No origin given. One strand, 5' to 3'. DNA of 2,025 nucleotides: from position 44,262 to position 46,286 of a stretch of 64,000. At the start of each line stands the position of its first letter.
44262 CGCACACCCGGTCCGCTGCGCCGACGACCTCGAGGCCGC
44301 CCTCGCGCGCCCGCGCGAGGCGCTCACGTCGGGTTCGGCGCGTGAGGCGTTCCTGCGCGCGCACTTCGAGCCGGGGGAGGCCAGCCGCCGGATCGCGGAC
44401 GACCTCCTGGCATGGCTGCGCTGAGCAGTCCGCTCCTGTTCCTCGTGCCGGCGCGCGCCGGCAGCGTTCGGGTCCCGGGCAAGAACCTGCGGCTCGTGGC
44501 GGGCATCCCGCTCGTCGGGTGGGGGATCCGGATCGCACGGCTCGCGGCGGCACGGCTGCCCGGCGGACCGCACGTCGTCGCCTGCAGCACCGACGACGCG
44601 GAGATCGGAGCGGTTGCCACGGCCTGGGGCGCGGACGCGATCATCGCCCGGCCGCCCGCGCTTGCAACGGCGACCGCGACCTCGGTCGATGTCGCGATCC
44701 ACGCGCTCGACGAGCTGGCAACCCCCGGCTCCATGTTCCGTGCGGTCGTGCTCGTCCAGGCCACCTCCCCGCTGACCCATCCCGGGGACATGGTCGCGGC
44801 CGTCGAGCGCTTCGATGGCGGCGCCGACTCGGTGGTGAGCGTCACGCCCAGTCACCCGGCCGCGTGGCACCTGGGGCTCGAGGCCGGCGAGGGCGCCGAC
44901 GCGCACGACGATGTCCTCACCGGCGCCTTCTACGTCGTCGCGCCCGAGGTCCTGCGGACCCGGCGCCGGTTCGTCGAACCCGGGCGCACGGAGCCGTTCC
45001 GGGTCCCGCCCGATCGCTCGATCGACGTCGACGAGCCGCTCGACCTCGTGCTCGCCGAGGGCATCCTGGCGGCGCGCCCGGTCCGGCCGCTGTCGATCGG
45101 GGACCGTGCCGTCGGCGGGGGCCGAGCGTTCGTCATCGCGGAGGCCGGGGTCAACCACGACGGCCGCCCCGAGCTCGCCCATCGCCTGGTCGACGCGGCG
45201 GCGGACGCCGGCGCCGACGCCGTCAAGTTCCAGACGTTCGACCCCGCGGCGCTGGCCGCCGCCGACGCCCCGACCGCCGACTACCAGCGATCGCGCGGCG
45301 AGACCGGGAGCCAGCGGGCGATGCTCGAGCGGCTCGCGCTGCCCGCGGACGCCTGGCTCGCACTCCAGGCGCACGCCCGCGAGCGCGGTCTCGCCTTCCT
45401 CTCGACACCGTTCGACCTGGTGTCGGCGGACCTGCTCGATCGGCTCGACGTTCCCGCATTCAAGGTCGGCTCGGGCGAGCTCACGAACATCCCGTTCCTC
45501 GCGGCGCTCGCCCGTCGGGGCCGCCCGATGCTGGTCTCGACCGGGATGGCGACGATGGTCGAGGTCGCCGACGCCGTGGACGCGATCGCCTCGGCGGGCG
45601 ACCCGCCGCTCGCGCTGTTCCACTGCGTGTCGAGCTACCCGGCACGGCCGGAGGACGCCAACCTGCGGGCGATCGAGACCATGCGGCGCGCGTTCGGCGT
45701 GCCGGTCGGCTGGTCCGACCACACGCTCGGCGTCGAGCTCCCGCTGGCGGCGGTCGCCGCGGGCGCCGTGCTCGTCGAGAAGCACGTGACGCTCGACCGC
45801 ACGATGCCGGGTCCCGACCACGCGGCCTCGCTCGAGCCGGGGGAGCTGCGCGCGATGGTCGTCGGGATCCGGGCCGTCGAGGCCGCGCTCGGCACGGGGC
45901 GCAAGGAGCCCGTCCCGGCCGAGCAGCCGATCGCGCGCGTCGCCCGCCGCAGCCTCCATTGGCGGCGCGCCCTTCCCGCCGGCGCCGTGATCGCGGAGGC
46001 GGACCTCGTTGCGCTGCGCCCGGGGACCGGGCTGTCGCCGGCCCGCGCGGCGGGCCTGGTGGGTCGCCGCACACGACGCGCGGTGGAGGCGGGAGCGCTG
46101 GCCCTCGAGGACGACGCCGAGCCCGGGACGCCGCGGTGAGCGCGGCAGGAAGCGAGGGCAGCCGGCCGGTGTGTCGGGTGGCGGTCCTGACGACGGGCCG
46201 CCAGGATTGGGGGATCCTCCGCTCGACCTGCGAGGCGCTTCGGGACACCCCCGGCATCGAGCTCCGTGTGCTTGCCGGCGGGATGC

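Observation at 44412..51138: Complete legionaminic-acid-type nonulosonic acid pathway with a NeuA-NeuB (CMP-synthetase-synthase) gene fusion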

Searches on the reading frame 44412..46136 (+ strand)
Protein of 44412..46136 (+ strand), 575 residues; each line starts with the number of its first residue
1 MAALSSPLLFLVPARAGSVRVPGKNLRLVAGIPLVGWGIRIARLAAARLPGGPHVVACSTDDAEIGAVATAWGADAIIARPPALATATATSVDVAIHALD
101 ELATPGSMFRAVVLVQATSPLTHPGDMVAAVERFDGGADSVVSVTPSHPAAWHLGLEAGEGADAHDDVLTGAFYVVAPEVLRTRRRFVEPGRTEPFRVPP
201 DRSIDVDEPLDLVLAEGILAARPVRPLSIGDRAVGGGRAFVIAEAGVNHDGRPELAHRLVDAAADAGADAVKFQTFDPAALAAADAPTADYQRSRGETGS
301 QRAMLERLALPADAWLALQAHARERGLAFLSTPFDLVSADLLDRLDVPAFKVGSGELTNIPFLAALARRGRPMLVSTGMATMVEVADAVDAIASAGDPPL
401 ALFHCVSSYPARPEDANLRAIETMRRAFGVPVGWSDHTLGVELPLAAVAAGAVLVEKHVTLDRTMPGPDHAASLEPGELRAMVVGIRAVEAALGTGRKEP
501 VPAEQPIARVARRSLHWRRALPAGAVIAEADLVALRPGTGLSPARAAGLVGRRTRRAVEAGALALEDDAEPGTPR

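Call 6: search_protein_families(library=pfam, proteins=[window:44412-46136:+])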
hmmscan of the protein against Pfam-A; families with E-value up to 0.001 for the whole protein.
window:44412-46136:+ (575 aa): 3 families
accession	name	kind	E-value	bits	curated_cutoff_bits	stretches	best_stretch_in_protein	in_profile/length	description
PF03102.20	NeuB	-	8.9e-90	300.8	22.1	1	259-498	1-241/241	NeuB family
PF02348.25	CTP_transf_3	-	2.5e-12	47.5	22.6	1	10-134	2-114/217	Cytidylyltransferase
PF08666.17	SAF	-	7.9e-06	26.8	21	1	513-568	2-61/63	SAF domain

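Call 7: search_protein_families(library=ncbifam, proteins=[window:44412-46136:+])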
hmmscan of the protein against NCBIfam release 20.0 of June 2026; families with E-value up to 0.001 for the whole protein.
window:44412-46136:+ (575 aa): 8 families
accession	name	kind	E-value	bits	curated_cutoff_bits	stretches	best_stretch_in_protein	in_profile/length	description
TIGR03569.1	NeuB_NnaB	equivalog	9.6e-119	396.3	399.65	1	240-562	2-327/329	N-acetylneuraminate synthase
TIGR03586.1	PseI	equivalog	3.8e-81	272.8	340.25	1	239-561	2-324/327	pseudaminic acid synthase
TIGR03584.1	PseF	equivalog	1.6e-19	70.5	205.7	1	11-144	3-131/222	pseudaminic acid cytidylyltransferase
NF003952.0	PRK05450.1-5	subfamily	3.7e-10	39.4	193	1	10-138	5-120/250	3-deoxy-manno-octulosonate cytidylyltransferase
NF009905.0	PRK13368.1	subfamily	5.4e-09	35.7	255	1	10-135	5-115/243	3-deoxy-manno-octulosonate cytidylyltransferase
NF003948.0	PRK05450.1-1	equivalog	8.6e-09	35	281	1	9-139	7-125/248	3-deoxy-manno-octulosonate cytidylyltransferase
NF003950.0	PRK05450.1-3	subfamily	5.4e-07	29.2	234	1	9-134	4-117/248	3-deoxy-manno-octulosonate cytidylyltransferase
NF011445.0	PRK14869.2-1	equivalog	0.00094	17.7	483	0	318-393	220-296/548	putative manganese-dependent inorganic diphosphatase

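Call 8: find_homologous_proteins(query=window:44412-46136:+)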
Query window:44412-46136:+ (575 aa): 7968 proteins with E <= 0.001 among 8000 candidates; the best 120 are listed.
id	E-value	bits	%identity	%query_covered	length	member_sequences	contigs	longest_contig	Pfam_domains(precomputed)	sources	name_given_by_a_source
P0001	0.0e+0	1223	100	100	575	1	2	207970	PF03102.21,PF02348.26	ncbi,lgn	-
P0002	1.9e-240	818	71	99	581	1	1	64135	PF03102.21,PF08666.18,PF02348.26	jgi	jgi:N-acetylneuraminate synthase/N,N'-diacetyllegionaminate synthase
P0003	6.3e-238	809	70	99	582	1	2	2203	PF03102.21,PF02348.26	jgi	jgi:N-acetylneuraminate synthase/N,N'-diacetyllegionaminate synthase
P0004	3.8e-235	800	69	99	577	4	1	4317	PF03102.21,PF08666.18,PF02348.26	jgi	jgi:N-acetylneuraminate synthase/N,N'-diacetyllegionaminate synthase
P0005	1.5e-234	798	71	97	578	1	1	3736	PF03102.21,PF08666.18,PF02348.26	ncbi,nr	ncbi:MAG TPA: N-acetylneuraminate synthase family protein [Candidatus Limnocylindrales bacterium]|nr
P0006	6.1e-234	796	69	99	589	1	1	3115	PF03102.21,PF08666.18,PF02348.26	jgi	jgi:N,N'-diacetyllegionaminate synthase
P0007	6.7e-234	796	70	99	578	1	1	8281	PF03102.21,PF02348.26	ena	-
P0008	7.3e-234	796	69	99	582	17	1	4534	PF03102.21,PF08666.18,PF02348.26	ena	-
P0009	2.7e-233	794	69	98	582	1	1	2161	PF03102.21,PF08666.18,PF02348.26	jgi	jgi:N,N'-diacetyllegionaminate synthase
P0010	1.5e-232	792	69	99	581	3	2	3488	PF03102.21,PF02348.26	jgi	jgi:N,N'-diacetyllegionaminate synthase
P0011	3.2e-231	787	67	99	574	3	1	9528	PF03102.21,PF08666.18,PF02348.26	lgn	-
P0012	4.6e-231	787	69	99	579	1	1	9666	PF03102.21,PF08666.18,PF02348.26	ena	-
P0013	9.9e-231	786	68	99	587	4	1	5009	PF03102.21,PF08666.18,PF02348.26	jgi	jgi:N-acetylneuraminate synthase/N,N'-diacetyllegionaminate synthase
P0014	1.3e-230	785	69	98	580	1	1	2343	PF03102.21,PF02348.26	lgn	-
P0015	1.6e-230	785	67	99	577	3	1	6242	PF03102.21,PF08666.18,PF02348.26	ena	-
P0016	1.8e-230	785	69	99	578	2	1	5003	PF03102.21,PF08666.18,PF02348.26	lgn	-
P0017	2.2e-230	784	68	98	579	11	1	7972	PF03102.21,PF02348.26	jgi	-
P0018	4.2e-230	784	69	99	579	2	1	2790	PF03102.21,PF08666.18,PF02348.26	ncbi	-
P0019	9.3e-230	782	68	99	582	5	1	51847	PF03102.21,PF08666.18,PF02348.26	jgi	jgi:N-acetylneuraminate synthase/N,N'-diacetyllegionaminate synthase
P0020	4.6e-229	780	68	99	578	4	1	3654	PF03102.21,PF08666.18,PF02348.26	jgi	jgi:N-acetylneuraminate synthase/N,N'-diacetyllegionaminate synthase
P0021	1.2e-228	779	68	99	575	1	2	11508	PF03102.21,PF08666.18,PF02348.26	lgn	-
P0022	1.1e-227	776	67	99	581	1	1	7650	PF03102.21,PF08666.18,PF02348.26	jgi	-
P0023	1.5e-226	772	67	99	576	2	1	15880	PF03102.21,PF02348.26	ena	-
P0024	2.7e-226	771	67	99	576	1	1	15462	PF03102.21,PF08666.18,PF02348.26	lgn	-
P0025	7.1e-226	770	68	98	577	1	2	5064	PF03102.21,PF02348.26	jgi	jgi:N-acetylneuraminate synthase/N,N'-diacetyllegionaminate synthase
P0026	1.4e-225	769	67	98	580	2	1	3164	PF03102.21,PF02348.26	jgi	-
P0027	2.6e-225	768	68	97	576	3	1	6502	PF03102.21,PF08666.18,PF02348.26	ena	-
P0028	3.8e-225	767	66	99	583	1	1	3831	PF03102.21,PF08666.18,PF02348.26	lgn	-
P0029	4.9e-225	767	66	98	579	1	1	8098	PF03102.21,PF08666.18,PF02348.26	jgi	jgi:N,N'-diacetyllegionaminate synthase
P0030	1.3e-224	765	67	98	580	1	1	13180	PF03102.21,PF02348.26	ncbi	-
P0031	1.3e-224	765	66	99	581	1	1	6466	PF03102.21,PF02348.26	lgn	-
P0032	4.8e-224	764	66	99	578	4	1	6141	PF03102.21,PF02348.26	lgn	-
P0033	2.8e-223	761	68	94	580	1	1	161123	PF03102.21,PF08666.18,PF02348.26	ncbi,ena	-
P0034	7.9e-223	760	67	99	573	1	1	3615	PF03102.21,PF08666.18,PF02348.26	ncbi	-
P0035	9.0e-223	759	67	98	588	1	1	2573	PF03102.21,PF02348.26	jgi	jgi:N,N'-diacetyllegionaminate synthase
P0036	2.5e-222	758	67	98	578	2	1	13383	PF03102.21,PF08666.18,PF02348.26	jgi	-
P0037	7.4e-222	756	67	99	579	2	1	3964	PF03102.21,PF08666.18,PF02348.26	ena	-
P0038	9.8e-222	756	66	99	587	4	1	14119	PF03102.21,PF02348.26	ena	-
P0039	9.8e-222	756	65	99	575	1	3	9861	PF03102.21,PF08666.18,PF02348.26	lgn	-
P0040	1.0e-220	753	66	99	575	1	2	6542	PF03102.21,PF02348.26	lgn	-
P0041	1.4e-220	752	65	97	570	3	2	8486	PF03102.21,PF08666.18,PF02348.26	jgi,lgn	-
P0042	2.0e-220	752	66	98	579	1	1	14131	PF03102.21,PF02348.26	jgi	jgi:N,N'-diacetyllegionaminate synthase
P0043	4.9e-220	750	66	98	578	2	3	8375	PF03102.21,PF02348.26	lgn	-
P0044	7.3e-220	750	67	98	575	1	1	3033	PF03102.21,PF02348.26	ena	-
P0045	7.7e-220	750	65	99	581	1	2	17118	PF03102.21,PF02348.26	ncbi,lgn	-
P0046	8.5e-220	750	66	98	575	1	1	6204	PF03102.21,PF02348.26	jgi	jgi:N-acetylneuraminate synthase/N,N'-diacetyllegionaminate synthase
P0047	4.4e-219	747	66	99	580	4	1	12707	PF03102.21,PF02348.26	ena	-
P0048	4.6e-219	747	66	99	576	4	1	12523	PF03102.21,PF08666.18,PF02348.26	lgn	-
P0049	7.1e-219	746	66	99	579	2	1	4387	PF03102.21,PF08666.18,PF02348.26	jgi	-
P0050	2.6e-218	745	66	98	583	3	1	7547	PF03102.21,PF08666.18,PF02348.26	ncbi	-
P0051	2.8e-218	745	66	99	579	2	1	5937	PF03102.21,PF02348.26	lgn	-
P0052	3.6e-218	744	66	98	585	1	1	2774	PF03102.21,PF08666.18,PF02348.26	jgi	jgi:N-acetylneuraminate synthase/N,N'-diacetyllegionaminate synthase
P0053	3.7e-218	744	65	98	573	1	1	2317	PF03102.21,PF08666.18,PF02348.26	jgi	jgi:N-acetylneuraminate synthase/N,N'-diacetyllegionaminate synthase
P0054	5.3e-218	744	66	98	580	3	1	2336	PF03102.21,PF08666.18,PF02348.26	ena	-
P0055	8.2e-218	743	66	98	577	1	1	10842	PF03102.21,PF08666.18,PF02348.26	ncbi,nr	ncbi:MAG TPA: N-acetylneuraminate synthase family protein [Vitreimonas sp.]|nr:N-acetylneuraminate s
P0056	2.1e-217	742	65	99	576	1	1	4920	PF03102.21,PF08666.18,PF02348.26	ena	-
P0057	4.5e-217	741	69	97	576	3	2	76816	PF03102.21,PF08666.18,PF02348.26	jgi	jgi:N-acetylneuraminate synthase/N,N'-diacetyllegionaminate synthase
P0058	7.8e-217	740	64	98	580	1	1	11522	PF03102.21,PF08666.18,PF02348.26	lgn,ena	-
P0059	1.5e-216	739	66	98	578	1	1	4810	PF03102.21,PF08666.18,PF02348.26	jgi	jgi:N,N'-diacetyllegionaminate synthase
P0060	3.3e-216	738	65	99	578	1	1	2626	PF03102.21,PF08666.18,PF02348.26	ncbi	-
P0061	4.8e-216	737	65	98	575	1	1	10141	PF03102.21,PF02348.26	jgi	jgi:N-acetylneuraminate synthase/N,N'-diacetyllegionaminate synthase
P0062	9.4e-216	736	66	99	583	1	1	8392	PF03102.21,PF08666.18,PF02348.26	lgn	-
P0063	1.0e-215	736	67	97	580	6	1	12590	PF03102.21,PF02348.26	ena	-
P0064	1.1e-215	736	65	99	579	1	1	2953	PF03102.21,PF08666.18,PF02348.26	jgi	jgi:N,N'-diacetyllegionaminate synthase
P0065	1.2e-215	736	65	99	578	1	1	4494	PF03102.21,PF02348.26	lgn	-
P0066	1.2e-215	736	65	99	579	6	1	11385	PF03102.21,PF02348.26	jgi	jgi:N,N'-diacetyllegionaminate synthase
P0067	1.5e-215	735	67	97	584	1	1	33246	PF03102.21,PF08666.18,PF02348.26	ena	-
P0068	1.9e-215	735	65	99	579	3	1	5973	PF03102.21,PF08666.18,PF02348.26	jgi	jgi:N-acetylneuraminate synthase/N,N'-diacetyllegionaminate synthase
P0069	6.4e-215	733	66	98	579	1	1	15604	PF03102.21,PF02348.26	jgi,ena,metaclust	metaclust:\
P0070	7.1e-215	733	65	98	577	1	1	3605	PF03102.21,PF08666.18,PF02348.26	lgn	-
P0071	7.2e-215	733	63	99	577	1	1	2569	PF03102.21,PF08666.18,PF02348.26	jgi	jgi:N,N'-diacetyllegionaminate synthase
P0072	7.6e-215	733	66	98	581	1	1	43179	PF03102.21,PF02348.26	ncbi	-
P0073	8.0e-215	733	65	99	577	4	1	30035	PF03102.21,PF08666.18,PF02348.26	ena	-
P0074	1.2e-214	733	64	99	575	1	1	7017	PF03102.21,PF02348.26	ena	-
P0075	2.0e-214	732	64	99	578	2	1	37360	PF03102.21,PF08666.18,PF02348.26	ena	-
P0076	5.6e-214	730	65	99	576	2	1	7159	PF03102.21,PF08666.18,PF02348.26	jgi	jgi:N,N'-diacetyllegionaminate synthase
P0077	9.6e-214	730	65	99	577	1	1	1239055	PF03102.21,PF02348.26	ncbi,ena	-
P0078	1.1e-213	729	65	98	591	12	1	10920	PF03102.21,PF02348.26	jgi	-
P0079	2.3e-213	728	65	98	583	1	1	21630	PF03102.21,PF02348.26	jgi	jgi:N,N'-diacetyllegionaminate synthase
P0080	2.7e-213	728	63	99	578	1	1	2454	PF03102.21,PF08666.18,PF02348.26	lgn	-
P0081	3.1e-213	728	64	99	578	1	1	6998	PF03102.21,PF02348.26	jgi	jgi:N-acetylneuraminate synthase/N,N'-diacetyllegionaminate synthase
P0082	6.8e-213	727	64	99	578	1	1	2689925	PF03102.21,PF02348.26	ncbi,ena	-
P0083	8.4e-213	726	65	98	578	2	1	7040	PF03102.21,PF02348.26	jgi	jgi:N,N'-diacetyllegionaminate synthase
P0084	8.5e-213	726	65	99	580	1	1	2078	PF03102.21,PF08666.18,PF02348.26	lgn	-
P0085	1.0e-212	726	65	99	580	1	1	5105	PF03102.21,PF02348.26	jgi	jgi:sialic acid synthase SpsE/CMP-N-acetylneuraminic acid synthetase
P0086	1.8e-212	725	65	98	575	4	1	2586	PF03102.21,PF02348.26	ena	-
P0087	1.8e-212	725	65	99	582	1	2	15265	PF03102.21,PF08666.18,PF02348.26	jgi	jgi:N,N'-diacetyllegionaminate synthase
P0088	1.9e-212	725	66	99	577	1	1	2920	PF03102.21,PF08666.18,PF02348.26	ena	-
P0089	2.0e-212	725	64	98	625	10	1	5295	PF03102.21,PF02348.26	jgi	jgi:N,N'-diacetyllegionaminate synthase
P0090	2.5e-212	725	63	98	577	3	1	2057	PF03102.21,PF08666.18,PF02348.26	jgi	jgi:N-acetylneuraminate synthase/N,N'-diacetyllegionaminate synthase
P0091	2.6e-212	725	65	99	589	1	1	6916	PF03102.21,PF02348.26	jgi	jgi:N,N'-diacetyllegionaminate synthase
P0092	3.9e-212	724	64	98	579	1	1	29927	PF03102.21,PF02348.26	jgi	jgi:N,N'-diacetyllegionaminate synthase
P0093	1.1e-211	723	65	98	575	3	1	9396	PF03102.21,PF08666.18,PF02348.26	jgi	jgi:N,N'-diacetyllegionaminate synthase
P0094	1.4e-211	722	65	98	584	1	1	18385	PF03102.21,PF08666.18,PF02348.26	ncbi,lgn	-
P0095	1.5e-211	722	64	99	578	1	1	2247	PF03102.21,PF02348.26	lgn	-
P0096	2.5e-211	722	63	98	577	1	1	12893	PF03102.21,PF08666.18,PF02348.26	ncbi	-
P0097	2.7e-211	721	64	98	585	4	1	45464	PF03102.21,PF02348.26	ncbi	-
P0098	4.3e-211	721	64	98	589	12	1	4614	PF03102.21,PF02348.26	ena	-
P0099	6.6e-211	720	66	98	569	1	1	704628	PF03102.21,PF02348.26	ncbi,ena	-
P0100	9.1e-211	720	65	98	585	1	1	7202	PF03102.21,PF08666.18,PF02348.26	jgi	jgi:N,N'-diacetyllegionaminate synthase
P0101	1.2e-210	719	63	99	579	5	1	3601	PF03102.21,PF02348.26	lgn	-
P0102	1.7e-210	719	66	97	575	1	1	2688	PF03102.21,PF02348.26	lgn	-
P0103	2.8e-210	718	64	99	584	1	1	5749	PF03102.21,PF02348.26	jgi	jgi:N,N'-diacetyllegionaminate synthase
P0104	1.0e-209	716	61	98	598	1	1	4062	PF03102.21,PF08666.18,PF02348.26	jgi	jgi:N,N'-diacetyllegionaminate synthase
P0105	1.5e-209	716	64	98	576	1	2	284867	PF03102.21,PF08666.18,PF02348.26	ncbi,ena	-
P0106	1.5e-209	716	63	97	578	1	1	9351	PF03102.21,PF08666.18,PF02348.26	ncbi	-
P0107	1.9e-209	715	63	98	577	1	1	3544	PF03102.21,PF02348.26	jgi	jgi:N-acetylneuraminate synthase/N,N'-diacetyllegionaminate synthase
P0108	2.2e-209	715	63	99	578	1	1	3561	PF03102.21,PF08666.18,PF02348.26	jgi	jgi:N,N'-diacetyllegionaminate synthase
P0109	3.9e-209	714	64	99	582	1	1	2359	PF03102.21,PF08666.18,PF02348.26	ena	-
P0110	7.0e-209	714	64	98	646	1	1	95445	PF03102.21,PF02348.26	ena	-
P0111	7.1e-209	713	66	98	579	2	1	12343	PF03102.21,PF02348.26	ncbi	-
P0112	7.2e-209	713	63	98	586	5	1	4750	PF03102.21,PF02348.26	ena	-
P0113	1.7e-208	712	66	99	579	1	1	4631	PF03102.21,PF02348.26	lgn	-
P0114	3.6e-208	711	64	100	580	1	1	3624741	PF03102.21,PF02348.26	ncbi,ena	-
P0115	4.3e-208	711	64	99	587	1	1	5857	PF03102.21,PF02348.26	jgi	jgi:N,N'-diacetyllegionaminate synthase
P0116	5.4e-208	711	63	99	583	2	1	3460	PF03102.21,PF08666.18,PF02348.26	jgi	jgi:sialic acid synthase SpsE/CMP-N-acetylneuraminic acid synthetase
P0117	5.6e-208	711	63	98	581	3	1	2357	PF03102.21,PF02348.26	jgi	jgi:N,N'-diacetyllegionaminate synthase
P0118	9.3e-208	710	63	98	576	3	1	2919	PF03102.21,PF08666.18,PF02348.26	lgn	-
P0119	1.2e-207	709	64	97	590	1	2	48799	PF03102.21,PF08666.18,PF02348.26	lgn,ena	-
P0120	2.1e-207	709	62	99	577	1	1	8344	PF03102.21,PF02348.26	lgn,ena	-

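Call 9: find_encoding_contigs(protein=P0001, flank=10000, max_places=3)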
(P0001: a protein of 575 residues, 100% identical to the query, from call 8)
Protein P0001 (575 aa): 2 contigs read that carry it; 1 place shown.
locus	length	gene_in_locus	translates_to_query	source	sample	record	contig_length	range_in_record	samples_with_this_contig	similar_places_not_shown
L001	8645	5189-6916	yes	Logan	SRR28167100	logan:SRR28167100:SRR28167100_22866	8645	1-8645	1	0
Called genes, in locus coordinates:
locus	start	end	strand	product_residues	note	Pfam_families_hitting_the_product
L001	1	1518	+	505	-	?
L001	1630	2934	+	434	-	PF01210:NAD_Gly3P_dh_N (faint), PF02826:2-Hacid_dh_C (faint), PF03446:NAD_binding_2, PF03721:UDPG_MGDP_dh_N, PF00984:UDPG_MGDP_dh, PF03720:UDPG_MGDP_dh_C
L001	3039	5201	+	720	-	-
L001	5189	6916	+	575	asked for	PF02348:CTP_transf_3, PF03102:NeuB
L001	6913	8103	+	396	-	PF02350:Epimerase_2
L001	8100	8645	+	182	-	?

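Call 13: find_related_loci(query=window:44412-46136:+, collection=genome_contigs, flank=10000)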
Query window:44412-46136:+ (575 aa) in genome_contigs; peptide patterns used: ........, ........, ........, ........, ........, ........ (x = any residue, [..] = any of these).
600 stretches matched a pattern (row limit reached: there are more); 479 encode a relative of the query (tblastn E <= 1e-3); the best 80 are kept; 80 distinct loci.
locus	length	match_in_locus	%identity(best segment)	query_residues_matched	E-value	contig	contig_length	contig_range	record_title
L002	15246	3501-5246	66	1-568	0e+0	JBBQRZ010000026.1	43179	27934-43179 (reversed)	MAG: Candidatus Limnocylindrales bacterium isolate Co_metawrap_1718 Cmw_1718_k141_24898735_length_43179_cov_10.9967, who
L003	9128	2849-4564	61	7-574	1e-180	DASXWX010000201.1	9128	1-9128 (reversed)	MAG TPA_asm: Candidatus Limnocylindrales bacterium isolate SMAG_U4782 k141_532591, whole genome shotgun sequence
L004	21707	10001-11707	48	7-563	6e-147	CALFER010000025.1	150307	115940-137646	MAG TPA_asm: uncultured bacterium isolate SRR3330210_bin.56_CONCOCT_v1.1_MAG genome assembly, contig: ERZ724080.112, who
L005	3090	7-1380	54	112-552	7e-138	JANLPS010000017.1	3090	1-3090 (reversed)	MAG: Archangium sp. isolate OTE_38_metabat_310 OTE_38_k141_3383323, whole genome shotgun sequence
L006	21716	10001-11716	44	11-568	9e-128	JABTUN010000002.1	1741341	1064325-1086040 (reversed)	MAG: Verrucomicrobiaceae bacterium isolate H5_VER2 seq002, whole genome shotgun sequence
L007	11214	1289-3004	49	3-560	3e-124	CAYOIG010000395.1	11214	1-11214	MAG TPA_asm: uncultured Myxococcaceae bacterium isolate binchicken_co200_19 genome assembly, contig: k141_1096172, whole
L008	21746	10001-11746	48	6-570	4e-122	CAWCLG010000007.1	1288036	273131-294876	MAG: uncultured Gemmatimonadales bacterium isolate MFD03602.bin.2.71 genome assembly, contig: contig_7, whole genome sho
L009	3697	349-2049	45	8-553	3e-124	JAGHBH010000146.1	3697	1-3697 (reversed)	MAG: Thermoplasmata archaeon isolate AUK251 PB_MBMC_205_c_000000000190, whole genome shotgun sequence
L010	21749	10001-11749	38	8-570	4e-112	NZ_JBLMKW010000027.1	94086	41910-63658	Paenibacillus azoreducens strain KCTC 3829 27, whole genome shotgun sequence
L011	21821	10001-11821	42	9-575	1e-111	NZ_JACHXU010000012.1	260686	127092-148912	Aporhodopirellula rubra strain CECT 8075 Ga0372409_12, whole genome shotgun sequence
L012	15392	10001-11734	39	6-568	3e-109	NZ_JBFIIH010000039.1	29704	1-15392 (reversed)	MAG: Neptunomonas sp. isolate Mix_sand11.2021.09.Z.45 k141_2261571_length_29704_cov_125.0099, whole genome shotgun seque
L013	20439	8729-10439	55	8-563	1e-122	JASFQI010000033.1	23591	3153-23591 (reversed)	MAG: Desulfobacteraceae bacterium isolate D0819S20remetaG_Bin_281 D0819S20remetaG_FD_scaffold_255_c1, whole genome shotg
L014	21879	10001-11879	52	14-572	9e-108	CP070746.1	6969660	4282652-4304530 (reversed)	MAG: Desulfobacterales bacterium isolate bin36 chromosome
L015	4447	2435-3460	58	224-563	3e-108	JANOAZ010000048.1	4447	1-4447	MAG: Chthoniobacteraceae bacterium isolate VAR_18_metabat_249 VAR_18_k141_3998150, whole genome shotgun sequence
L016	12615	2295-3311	53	227-563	4e-105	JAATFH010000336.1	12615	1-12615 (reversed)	MAG: Acidobacteriales bacterium isolate bin_2 k141_7321137, whole genome shotgun sequence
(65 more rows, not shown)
